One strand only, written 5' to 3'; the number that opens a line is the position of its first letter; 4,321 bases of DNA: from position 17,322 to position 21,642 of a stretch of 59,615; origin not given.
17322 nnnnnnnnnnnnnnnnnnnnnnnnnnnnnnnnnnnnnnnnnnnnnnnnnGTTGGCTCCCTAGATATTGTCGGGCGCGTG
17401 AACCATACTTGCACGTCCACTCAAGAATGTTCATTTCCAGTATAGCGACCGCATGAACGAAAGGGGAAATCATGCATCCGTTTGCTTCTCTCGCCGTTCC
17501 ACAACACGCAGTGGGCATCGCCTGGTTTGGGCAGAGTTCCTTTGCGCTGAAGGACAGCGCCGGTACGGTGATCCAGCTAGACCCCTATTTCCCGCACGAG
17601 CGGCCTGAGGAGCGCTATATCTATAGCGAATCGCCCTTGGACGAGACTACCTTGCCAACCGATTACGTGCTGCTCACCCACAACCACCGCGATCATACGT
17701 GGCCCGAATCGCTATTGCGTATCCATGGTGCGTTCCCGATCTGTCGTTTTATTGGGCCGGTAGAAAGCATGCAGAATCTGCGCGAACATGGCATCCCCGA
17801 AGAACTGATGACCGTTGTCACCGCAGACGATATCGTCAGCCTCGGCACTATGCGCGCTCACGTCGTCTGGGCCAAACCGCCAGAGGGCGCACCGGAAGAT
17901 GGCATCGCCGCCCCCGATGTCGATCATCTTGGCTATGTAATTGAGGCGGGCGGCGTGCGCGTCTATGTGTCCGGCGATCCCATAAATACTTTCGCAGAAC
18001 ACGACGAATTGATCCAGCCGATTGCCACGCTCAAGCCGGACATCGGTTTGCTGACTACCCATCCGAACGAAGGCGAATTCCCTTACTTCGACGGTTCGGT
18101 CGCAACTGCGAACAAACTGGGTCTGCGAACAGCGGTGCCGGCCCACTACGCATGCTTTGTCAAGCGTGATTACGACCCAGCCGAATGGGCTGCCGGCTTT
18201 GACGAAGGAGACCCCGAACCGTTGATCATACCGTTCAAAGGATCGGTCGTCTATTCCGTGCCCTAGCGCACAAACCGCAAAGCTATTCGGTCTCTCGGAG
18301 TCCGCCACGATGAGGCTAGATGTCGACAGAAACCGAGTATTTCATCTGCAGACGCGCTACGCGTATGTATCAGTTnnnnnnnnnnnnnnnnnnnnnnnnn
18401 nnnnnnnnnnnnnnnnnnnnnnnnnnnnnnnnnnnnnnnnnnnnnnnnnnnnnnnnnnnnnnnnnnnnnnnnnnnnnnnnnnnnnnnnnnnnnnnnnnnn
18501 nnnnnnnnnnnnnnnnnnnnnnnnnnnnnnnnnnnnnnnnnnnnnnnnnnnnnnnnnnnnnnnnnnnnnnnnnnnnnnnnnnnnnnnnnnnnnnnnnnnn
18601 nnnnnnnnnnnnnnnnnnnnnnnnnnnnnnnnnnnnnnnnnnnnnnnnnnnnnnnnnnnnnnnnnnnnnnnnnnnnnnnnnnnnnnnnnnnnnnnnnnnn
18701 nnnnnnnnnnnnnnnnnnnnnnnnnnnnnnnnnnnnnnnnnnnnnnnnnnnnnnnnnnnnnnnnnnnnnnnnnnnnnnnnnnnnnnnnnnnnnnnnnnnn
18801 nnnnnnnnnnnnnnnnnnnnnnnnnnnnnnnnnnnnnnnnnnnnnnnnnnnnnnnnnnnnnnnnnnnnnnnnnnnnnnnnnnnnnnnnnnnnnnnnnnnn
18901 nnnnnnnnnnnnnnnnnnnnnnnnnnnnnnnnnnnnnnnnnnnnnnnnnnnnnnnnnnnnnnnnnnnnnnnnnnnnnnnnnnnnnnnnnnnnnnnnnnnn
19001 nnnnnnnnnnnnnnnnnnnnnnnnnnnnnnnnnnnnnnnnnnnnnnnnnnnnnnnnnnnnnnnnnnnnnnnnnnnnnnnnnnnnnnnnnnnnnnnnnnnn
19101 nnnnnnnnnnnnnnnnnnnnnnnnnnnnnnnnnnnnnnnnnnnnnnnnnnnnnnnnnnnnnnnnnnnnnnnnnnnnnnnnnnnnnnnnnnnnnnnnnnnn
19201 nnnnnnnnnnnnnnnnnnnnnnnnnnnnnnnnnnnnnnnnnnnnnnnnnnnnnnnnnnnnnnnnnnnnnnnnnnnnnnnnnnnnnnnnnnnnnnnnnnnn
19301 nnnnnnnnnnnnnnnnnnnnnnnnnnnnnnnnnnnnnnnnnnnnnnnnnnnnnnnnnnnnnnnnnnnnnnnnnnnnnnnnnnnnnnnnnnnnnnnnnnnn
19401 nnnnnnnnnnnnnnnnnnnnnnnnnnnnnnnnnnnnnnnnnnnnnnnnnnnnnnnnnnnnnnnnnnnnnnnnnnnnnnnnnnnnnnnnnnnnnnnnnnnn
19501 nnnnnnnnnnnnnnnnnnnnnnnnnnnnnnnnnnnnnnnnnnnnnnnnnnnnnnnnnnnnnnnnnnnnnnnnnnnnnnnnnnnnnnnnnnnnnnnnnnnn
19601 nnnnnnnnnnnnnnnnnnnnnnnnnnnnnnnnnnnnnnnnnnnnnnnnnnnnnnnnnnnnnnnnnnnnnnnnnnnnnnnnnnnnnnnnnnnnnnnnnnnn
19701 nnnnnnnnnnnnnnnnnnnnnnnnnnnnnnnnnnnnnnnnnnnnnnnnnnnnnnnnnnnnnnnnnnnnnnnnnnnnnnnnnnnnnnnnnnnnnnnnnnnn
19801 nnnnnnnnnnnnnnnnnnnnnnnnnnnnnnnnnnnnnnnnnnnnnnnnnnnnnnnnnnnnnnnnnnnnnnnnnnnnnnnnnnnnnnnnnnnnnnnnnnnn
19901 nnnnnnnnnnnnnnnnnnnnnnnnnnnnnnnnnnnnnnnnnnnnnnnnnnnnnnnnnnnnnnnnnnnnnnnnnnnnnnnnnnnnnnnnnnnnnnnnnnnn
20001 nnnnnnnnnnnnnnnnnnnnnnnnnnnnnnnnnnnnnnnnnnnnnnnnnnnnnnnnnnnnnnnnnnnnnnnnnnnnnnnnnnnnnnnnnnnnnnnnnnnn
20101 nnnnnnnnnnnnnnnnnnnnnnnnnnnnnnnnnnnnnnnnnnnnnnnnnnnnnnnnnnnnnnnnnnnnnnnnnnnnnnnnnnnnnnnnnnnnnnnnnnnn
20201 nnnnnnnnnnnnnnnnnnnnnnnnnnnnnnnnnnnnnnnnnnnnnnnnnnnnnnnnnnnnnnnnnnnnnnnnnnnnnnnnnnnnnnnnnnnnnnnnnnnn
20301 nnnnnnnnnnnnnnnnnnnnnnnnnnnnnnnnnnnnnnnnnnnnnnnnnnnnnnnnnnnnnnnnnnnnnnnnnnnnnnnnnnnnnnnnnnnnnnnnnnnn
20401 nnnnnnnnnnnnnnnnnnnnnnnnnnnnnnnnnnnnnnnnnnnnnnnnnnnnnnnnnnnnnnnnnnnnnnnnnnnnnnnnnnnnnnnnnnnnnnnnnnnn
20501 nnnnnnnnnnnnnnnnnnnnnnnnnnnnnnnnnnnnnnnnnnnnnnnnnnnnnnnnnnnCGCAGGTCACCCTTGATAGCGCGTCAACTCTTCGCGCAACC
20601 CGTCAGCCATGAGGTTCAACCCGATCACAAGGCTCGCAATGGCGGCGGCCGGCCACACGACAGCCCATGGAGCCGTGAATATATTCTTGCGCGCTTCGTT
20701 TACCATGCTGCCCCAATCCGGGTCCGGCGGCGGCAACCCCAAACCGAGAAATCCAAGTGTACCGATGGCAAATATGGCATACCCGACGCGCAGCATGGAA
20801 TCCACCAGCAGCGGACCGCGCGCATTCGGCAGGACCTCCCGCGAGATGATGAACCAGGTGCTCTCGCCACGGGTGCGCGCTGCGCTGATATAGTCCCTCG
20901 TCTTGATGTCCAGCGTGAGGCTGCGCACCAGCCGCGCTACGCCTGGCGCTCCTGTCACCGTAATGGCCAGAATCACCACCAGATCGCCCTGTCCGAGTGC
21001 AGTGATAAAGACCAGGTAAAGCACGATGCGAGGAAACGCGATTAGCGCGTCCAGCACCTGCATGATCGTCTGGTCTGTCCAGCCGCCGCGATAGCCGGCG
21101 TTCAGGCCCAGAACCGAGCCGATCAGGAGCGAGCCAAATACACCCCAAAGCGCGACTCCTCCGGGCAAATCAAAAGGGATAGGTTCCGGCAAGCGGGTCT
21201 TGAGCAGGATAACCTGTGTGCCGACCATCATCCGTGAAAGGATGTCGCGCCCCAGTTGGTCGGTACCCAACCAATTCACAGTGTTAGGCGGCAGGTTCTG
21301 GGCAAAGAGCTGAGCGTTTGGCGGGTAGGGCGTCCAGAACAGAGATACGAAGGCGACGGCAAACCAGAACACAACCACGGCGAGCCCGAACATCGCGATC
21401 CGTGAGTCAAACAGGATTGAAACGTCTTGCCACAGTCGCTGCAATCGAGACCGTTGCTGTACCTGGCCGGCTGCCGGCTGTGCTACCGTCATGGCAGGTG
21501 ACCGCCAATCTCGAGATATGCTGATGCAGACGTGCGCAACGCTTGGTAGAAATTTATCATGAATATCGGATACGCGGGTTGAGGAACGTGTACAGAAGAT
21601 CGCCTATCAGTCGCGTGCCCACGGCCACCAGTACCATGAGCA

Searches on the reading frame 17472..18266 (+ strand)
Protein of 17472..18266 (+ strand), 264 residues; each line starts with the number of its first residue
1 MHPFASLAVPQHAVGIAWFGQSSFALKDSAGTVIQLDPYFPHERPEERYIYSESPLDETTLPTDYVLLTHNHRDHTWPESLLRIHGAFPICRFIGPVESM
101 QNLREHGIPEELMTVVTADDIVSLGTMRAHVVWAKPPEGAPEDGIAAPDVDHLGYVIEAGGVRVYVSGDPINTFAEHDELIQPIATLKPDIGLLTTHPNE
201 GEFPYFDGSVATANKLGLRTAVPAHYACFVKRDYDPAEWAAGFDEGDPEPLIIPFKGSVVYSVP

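Call 45: search_protein_families(library=pfam, proteins=[window:17472-18266:+], max_evalue=0.0001)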
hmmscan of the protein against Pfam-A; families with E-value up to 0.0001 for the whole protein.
window:17472-18266:+ (264 aa): 2 families
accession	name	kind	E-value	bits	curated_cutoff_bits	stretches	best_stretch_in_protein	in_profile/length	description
PF12706.13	Lactamase_B_2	-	1.1e-11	45.2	27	1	57-226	25-200/200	Beta-lactamase superfamily domain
PF13483.12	Lactamase_B_3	-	3.7e-08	33.9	24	1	16-176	2-118/160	Beta-lactamase superfamily domain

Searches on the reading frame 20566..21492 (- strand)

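Call 45: search_protein_families(library=pfam, proteins=[window:20566-21492:-], max_evalue=0.0001)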
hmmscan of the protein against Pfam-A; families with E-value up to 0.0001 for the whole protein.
window:20566-21492:- (308 aa): 2 families
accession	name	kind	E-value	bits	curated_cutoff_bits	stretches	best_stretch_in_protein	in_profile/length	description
PF00528.27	BPD_transp_1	-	7.2e-28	98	26.4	1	125-300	1-175/184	Binding-protein-dependent transport system inner membrane component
PF12911.12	OppC_N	-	9e-06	25.9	23.9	1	20-69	2-53/53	N-terminal TM domain of oligopeptide transport permease C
